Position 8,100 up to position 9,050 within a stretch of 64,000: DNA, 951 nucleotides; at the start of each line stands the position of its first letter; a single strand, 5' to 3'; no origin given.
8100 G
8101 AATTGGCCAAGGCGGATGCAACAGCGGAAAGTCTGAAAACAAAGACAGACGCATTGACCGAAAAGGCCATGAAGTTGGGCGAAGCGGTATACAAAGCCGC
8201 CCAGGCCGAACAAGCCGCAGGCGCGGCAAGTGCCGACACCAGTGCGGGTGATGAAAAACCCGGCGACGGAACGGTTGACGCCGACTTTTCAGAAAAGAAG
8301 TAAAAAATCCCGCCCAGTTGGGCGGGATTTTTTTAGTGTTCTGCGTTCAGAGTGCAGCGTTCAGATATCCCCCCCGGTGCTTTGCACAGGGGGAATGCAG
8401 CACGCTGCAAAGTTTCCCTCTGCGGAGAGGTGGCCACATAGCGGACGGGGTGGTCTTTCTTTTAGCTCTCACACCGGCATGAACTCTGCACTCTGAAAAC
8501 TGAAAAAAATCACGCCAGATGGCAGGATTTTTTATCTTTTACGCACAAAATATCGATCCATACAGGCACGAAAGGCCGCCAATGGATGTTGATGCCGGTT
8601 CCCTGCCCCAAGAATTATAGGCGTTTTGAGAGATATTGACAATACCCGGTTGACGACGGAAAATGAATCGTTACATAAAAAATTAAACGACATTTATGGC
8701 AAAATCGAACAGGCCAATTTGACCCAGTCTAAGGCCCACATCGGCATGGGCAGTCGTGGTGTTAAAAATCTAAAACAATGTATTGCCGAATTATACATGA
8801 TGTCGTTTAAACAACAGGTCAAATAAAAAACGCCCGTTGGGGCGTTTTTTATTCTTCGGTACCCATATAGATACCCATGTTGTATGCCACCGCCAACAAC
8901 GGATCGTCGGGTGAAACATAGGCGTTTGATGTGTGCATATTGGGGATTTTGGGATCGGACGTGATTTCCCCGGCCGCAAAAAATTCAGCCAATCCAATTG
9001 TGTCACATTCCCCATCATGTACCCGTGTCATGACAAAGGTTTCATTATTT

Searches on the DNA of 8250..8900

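Call 35: search_rna_families(source=window, start=8250, end=8900, threshold=evalue, max_evalue=5)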
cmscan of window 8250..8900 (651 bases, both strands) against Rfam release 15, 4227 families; matches with E-value up to 5: 35.
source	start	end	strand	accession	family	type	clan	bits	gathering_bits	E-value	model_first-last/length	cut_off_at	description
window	8302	8410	-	RF00512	Leu_leader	Cis-reg; leader;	-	32.3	50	9.2e-05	1-148/148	no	Leucine operon leader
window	8298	8409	-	RF01772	rnk_pseudo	Cis-reg; leader;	-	30.1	55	0.0045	1-108/108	no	Pseudomonas rnk leader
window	8299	8355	-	RF00506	Thr_leader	Cis-reg; leader;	-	28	55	0.0041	1-118/118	no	Threonine operon leader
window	8300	8423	-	RF01859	Phe_leader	Cis-reg; leader;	-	27.4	55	0.022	1-125/125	no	Phenylalanine leader peptide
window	8250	8343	+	RF00121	MicC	Gene; sRNA;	-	26.4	90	0.12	50-123/123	5'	MicC RNA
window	8261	8337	+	RF01772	rnk_pseudo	Cis-reg; leader;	-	25.7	55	0.041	1-108/108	no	Pseudomonas rnk leader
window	8250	8333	+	RF00512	Leu_leader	Cis-reg; leader;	-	24.9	50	0.0076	25-148/148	5'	Leucine operon leader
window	8257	8333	+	RF02450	ncr1175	Gene; sRNA;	-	22.1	60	0.15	1-110/110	no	Bacillus sRNA ncr1175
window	8258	8337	+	RF02064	STnc370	Gene; sRNA;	-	21.8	54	2.9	1-71/71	no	Enterobacterial sRNA STnc370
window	8301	8416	-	RF00106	RNAI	Gene; antisense;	-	21.5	47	0.13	1-102/102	no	RNAI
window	8824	8854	+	RF02066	STnc320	Gene; sRNA;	-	20.9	50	0.22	20-50/55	no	Salmonella enterica sRNA STnc320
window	8250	8337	+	RF00515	PyrR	Cis-reg;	-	20.8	54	2.2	35-115/115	5'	PyrR binding site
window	8270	8335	+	RF00513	Trp_leader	Cis-reg; leader;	-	20.6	41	0.13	1-100/100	no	Tryptophan operon leader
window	8250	8334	+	RF02452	ncr1575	Gene; sRNA;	-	20.4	60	2.1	113-212/212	5'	Bacillus sRNA ncr1575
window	8258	8335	+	RF02837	anti-hemB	Gene; sRNA;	-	19.6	49.5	0.046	1-81/81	no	Burkholderia RNA 7 (anti-hemB)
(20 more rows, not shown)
